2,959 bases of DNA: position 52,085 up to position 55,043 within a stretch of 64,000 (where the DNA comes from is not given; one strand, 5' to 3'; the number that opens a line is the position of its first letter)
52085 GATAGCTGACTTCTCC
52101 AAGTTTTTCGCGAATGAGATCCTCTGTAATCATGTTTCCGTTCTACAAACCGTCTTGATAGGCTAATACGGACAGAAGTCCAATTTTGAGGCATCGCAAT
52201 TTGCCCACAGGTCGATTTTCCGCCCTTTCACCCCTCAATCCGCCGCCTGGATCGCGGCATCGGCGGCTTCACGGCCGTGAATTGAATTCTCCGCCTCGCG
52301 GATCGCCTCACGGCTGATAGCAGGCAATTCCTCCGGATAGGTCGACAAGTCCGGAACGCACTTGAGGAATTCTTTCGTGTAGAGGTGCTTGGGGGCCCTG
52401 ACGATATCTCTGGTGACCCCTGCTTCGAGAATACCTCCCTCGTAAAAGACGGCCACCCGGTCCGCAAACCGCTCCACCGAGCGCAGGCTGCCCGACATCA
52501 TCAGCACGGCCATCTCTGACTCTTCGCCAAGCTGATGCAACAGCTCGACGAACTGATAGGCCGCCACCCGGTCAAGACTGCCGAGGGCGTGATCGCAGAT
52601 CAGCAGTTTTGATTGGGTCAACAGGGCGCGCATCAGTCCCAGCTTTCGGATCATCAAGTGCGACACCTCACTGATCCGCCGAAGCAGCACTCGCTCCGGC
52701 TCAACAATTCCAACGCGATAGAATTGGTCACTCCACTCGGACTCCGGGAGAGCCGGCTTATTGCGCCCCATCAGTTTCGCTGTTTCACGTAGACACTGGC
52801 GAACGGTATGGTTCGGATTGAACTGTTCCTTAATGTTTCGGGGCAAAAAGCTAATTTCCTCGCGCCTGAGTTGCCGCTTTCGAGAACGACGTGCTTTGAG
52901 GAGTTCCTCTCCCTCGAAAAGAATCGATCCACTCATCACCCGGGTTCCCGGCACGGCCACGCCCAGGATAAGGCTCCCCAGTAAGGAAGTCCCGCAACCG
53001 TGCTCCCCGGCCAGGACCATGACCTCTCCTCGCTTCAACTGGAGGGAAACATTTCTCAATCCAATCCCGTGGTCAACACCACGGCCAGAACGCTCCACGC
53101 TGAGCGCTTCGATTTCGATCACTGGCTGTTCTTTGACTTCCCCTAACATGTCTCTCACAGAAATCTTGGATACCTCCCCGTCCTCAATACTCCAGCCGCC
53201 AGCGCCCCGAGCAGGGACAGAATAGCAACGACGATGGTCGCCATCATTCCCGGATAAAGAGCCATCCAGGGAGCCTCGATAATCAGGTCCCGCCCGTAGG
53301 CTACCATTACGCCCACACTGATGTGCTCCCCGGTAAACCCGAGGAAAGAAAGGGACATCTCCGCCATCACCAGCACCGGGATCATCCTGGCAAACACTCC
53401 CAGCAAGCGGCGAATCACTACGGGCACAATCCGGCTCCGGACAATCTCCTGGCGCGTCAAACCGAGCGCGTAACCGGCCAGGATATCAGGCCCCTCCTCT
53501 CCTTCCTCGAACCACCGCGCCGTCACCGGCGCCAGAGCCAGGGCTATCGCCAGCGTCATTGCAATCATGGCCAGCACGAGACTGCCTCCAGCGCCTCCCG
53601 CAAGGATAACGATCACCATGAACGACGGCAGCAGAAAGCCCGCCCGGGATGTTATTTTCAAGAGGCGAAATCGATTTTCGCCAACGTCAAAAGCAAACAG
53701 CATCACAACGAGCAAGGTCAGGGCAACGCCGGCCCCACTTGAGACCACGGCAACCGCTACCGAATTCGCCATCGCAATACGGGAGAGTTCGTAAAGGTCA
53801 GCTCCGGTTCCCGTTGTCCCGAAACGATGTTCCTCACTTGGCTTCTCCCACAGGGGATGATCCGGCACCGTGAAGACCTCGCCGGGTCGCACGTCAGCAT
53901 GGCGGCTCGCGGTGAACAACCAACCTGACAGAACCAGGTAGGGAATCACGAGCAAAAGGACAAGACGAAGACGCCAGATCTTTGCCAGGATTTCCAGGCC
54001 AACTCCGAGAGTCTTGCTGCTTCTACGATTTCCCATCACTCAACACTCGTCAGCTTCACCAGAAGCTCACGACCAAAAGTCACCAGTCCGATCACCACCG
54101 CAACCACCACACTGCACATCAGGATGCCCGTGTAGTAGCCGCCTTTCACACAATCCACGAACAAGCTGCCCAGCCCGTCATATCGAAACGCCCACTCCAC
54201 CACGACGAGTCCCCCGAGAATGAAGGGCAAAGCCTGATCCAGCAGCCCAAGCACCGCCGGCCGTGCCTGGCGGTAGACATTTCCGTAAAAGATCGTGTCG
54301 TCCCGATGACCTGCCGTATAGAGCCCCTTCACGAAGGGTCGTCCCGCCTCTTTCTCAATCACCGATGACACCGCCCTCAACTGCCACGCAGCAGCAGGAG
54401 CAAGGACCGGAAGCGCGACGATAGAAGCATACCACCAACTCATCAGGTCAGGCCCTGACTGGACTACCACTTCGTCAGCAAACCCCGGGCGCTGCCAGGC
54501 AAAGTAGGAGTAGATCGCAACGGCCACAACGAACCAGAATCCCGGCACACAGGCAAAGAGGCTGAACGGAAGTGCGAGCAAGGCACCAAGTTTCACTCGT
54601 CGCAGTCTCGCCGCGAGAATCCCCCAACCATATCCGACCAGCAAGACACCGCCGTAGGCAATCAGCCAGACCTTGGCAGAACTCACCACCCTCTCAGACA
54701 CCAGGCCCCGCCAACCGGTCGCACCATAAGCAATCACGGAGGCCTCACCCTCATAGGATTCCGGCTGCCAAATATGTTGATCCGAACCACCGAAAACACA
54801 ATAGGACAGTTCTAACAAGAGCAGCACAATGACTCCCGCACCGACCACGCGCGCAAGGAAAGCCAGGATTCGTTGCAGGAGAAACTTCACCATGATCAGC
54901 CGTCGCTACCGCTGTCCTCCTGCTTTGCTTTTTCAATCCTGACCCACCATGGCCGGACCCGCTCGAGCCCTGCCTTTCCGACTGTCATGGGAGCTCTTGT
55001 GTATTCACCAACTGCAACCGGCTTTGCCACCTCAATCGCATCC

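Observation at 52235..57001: Intact Opp-like ABC operon whose only ATPase is catalytically dead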

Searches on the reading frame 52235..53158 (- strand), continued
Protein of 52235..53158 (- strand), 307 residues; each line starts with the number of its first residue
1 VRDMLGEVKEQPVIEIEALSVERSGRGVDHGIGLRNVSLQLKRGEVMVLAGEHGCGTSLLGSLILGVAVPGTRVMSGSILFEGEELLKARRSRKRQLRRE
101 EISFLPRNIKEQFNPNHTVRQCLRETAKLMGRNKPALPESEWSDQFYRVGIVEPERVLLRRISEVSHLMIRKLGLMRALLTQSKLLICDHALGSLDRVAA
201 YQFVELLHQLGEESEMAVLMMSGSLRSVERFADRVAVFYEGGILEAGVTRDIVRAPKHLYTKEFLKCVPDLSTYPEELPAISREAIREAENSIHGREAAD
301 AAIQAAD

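Call 69: search_protein_families(library=pfam, proteins=[L024:3-821:+, L027:19737-20693:+, L022:146-1282:+], max_evalue=0.01)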
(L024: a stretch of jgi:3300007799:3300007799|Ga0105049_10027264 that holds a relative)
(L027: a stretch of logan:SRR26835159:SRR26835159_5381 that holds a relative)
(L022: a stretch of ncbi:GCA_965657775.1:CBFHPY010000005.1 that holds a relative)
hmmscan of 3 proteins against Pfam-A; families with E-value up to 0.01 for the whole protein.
L024:3-821:+ (272 aa): 1 family
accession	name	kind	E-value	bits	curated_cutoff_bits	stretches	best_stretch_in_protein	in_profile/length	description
PF01261.30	AP_endonuc_2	-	1.1e-15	58.4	31.1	1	26-251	2-237/249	Xylose isomerase-like TIM barrel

L027:19737-20693:+ (318 aa): 0 families

L022:146-1282:+ (378 aa): 0 families

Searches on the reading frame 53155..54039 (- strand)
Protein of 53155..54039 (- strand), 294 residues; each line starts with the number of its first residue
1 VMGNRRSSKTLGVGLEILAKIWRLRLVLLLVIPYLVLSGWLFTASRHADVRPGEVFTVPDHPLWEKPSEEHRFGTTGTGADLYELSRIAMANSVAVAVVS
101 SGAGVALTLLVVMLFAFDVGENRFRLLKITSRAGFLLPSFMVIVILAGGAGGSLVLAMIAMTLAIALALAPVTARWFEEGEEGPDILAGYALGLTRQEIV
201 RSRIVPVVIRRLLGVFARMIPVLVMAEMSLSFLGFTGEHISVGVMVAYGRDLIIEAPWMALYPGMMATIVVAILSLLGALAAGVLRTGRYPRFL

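Call 3: search_protein_families(library=pfam, proteins=[window:53155-54039:-], max_evalue=0.1)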
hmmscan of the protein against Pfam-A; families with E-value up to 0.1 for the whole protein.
window:53155-54039:- (294 aa): 0 families

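Call 4: search_protein_families(library=ncbifam, proteins=[window:53155-54039:-], max_evalue=0.1)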
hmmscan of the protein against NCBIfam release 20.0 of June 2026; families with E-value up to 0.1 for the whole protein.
window:53155-54039:- (294 aa): 13 families
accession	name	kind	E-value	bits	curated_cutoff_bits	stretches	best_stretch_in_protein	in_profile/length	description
NF045474.1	Opp2C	equivalog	3.8e-17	62.7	300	1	65-279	14-229/236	nickel transporter permease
NF043080.1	MMSYN1_0166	equivalog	6.3e-12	45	370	1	42-279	55-295/307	oligopeptide ABC transporter permease OppC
TIGR02790.1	nickel_nikC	equivalog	1.1e-10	41.6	358.45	1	66-279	37-251/258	nickel ABC transporter permease subunit NikC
NF045476.1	Opp4C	equivalog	6.3e-10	38.8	350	1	64-278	50-268/278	oligopeptide ABC transporter permease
NF045473.1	Opp1C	equivalog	1.7e-09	37.5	350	1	64-278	41-256/267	nickel/cobalt ABC transporter permease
NF011691.0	PRK15111.1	equivalog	1.3e-08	34.7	379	1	72-279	77-285/296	putrescine export ABC transporter permease SapC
NF007376.0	PRK09881.1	equivalog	4.5e-08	32.4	434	1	64-278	67-282/298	D,D-dipeptide ABC transporter permease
NF007738.0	PRK10417.1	equivalog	8.7e-08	32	335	1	51-279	32-261/277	nickel ABC transporter permease subunit NikC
NF011935.0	PRK15406.1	equivalog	1.7e-07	31.3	433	1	26-277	43-289/302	oligopeptide ABC transporter permease OppC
NF045475.1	Opp3C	equivalog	3.3e-07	29.7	450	1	68-278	105-316/328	oligopeptide ABC transporter permease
NF011662.0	PRK15082.1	equivalog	2.2e-05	24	484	1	63-279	73-290/303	glutathione ABC transporter permease GsiD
NF047573.1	opine_perm_CntC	exception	0.00063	19.2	440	1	64-277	45-259/271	staphylopine uptake ABC transporter permease subunit CntC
NF011596.0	PRK15021.1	subfamily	0.00073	18.7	439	1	57-278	107-328/341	microcin C ABC transporter permease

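Call 18: search_solved_structures(query=window:53155-54039:-, show_alignments=2, max_evalue=0.01)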
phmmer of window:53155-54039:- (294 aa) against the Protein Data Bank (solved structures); distinct sequences matched with E-value up to 0.01: 2.
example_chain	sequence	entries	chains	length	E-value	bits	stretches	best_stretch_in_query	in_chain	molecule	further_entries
8j5q_C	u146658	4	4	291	4e-09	39.6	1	61-278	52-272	Putative peptide transport permease protein Rv1282c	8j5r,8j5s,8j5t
8z21_B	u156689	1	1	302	3.4e-06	30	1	57-276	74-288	Oligopeptide transport system permease protein OppC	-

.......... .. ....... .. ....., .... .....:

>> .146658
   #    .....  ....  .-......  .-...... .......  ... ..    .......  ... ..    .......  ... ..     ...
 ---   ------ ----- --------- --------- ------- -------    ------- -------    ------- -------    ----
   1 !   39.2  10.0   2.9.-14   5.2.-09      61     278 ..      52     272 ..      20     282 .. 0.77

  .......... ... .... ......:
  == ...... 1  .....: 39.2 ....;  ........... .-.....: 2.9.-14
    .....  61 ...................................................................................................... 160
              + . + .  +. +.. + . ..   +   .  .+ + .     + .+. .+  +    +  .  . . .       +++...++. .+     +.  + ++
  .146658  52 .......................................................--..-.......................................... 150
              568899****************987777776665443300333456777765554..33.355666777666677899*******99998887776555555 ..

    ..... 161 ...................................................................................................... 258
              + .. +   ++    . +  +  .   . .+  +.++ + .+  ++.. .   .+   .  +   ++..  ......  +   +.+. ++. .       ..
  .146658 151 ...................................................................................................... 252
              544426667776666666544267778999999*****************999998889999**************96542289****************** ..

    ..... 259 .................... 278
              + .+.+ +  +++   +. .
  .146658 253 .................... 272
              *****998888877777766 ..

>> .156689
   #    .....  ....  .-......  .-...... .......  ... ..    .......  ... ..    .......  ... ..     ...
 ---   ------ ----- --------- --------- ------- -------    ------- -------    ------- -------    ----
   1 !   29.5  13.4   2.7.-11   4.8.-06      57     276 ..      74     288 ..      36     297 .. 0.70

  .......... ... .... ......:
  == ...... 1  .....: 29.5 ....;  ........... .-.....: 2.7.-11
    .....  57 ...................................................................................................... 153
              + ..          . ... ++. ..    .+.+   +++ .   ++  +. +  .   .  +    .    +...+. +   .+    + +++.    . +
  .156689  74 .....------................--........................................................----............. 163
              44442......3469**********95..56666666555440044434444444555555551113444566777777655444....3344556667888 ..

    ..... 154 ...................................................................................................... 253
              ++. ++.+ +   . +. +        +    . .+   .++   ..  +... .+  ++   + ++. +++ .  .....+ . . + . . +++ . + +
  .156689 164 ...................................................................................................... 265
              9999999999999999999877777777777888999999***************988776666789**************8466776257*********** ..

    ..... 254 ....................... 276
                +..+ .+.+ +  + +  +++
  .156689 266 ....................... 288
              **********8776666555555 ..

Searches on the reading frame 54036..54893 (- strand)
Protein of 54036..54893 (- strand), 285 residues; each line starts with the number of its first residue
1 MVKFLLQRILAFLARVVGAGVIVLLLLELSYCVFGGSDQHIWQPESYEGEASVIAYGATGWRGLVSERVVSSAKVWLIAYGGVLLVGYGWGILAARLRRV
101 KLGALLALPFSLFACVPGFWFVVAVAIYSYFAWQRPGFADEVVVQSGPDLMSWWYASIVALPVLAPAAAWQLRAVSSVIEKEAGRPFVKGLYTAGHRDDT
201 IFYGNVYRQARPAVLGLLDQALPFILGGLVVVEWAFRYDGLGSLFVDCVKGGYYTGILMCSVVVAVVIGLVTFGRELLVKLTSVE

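Call 3: search_protein_families(library=pfam, proteins=[window:54036-54893:-], max_evalue=0.1)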
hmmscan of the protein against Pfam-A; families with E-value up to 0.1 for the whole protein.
window:54036-54893:- (285 aa): 1 family
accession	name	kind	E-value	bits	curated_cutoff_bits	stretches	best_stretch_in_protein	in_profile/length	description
PF00528.27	BPD_transp_1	-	4e-14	53.2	26.4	1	87-273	1-169/184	Binding-protein-dependent transport system inner membrane component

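Call 4: search_protein_families(library=ncbifam, proteins=[window:54036-54893:-], max_evalue=0.1)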
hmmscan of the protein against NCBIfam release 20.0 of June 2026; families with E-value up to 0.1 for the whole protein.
window:54036-54893:- (285 aa): 7 families
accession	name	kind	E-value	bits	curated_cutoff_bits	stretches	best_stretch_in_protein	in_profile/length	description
NF045470.1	Opp2B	equivalog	7.1e-13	48.4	350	1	74-273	96-286/300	nickel ABC transporter permease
NF045472.1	Opp4B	equivalog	6e-09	35.6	450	1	66-271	93-302/319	oligopeptide ABC transporter permease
NF045469.1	Opp1B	equivalog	1.7e-06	27.8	380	1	74-267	104-287/307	nickel/cobalt ABC transporter permease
NF011661.0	PRK15081.1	equivalog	1.1e-05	25.1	463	1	183-258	200-275/306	glutathione ABC transporter permease GsiC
NF011690.0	PRK15110.1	equivalog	0.00077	19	432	1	172-268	199-295/321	putrescine export ABC transporter permease SapB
TIGR02789.1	nickel_nikB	equivalog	0.0019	17.6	447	1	77-269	106-288/314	nickel ABC transporter permease subunit NikB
NF045471.1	Opp3B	equivalog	0.0084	15.6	480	1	63-273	88-289/308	oligopeptide ABC transporter permease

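Call 17: search_solved_structures(query=window:54036-54893:-, show_alignments=2, max_evalue=0.01)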
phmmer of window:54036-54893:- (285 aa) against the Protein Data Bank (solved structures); distinct sequences matched with E-value up to 0.01: 0.

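Call 65: search_solved_structures(query=A4, show_alignments=2, max_evalue=0.01)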
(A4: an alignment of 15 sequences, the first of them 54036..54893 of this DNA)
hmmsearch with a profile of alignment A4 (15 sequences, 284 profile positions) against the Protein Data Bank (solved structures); distinct sequences matched with E-value up to 0.01: 4.
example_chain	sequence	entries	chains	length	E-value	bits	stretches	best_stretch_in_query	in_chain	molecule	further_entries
8z1v_A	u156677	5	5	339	5.4e-10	42.2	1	160-278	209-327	Dipeptide transport system permease protein DppB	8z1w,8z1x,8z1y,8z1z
8wd9_B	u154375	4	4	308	3.2e-08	36.4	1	162-277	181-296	Probable dipeptide-transport integral membrane protein ABC transporter DppB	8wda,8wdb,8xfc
8j5q_B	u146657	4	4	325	0.00045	22.8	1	120-278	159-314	Putative peptide transport permease protein Rv1283c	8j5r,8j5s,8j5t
8z21_A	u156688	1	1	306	0.0057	19.2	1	53-277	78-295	Oligopeptide transport system permease protein OppB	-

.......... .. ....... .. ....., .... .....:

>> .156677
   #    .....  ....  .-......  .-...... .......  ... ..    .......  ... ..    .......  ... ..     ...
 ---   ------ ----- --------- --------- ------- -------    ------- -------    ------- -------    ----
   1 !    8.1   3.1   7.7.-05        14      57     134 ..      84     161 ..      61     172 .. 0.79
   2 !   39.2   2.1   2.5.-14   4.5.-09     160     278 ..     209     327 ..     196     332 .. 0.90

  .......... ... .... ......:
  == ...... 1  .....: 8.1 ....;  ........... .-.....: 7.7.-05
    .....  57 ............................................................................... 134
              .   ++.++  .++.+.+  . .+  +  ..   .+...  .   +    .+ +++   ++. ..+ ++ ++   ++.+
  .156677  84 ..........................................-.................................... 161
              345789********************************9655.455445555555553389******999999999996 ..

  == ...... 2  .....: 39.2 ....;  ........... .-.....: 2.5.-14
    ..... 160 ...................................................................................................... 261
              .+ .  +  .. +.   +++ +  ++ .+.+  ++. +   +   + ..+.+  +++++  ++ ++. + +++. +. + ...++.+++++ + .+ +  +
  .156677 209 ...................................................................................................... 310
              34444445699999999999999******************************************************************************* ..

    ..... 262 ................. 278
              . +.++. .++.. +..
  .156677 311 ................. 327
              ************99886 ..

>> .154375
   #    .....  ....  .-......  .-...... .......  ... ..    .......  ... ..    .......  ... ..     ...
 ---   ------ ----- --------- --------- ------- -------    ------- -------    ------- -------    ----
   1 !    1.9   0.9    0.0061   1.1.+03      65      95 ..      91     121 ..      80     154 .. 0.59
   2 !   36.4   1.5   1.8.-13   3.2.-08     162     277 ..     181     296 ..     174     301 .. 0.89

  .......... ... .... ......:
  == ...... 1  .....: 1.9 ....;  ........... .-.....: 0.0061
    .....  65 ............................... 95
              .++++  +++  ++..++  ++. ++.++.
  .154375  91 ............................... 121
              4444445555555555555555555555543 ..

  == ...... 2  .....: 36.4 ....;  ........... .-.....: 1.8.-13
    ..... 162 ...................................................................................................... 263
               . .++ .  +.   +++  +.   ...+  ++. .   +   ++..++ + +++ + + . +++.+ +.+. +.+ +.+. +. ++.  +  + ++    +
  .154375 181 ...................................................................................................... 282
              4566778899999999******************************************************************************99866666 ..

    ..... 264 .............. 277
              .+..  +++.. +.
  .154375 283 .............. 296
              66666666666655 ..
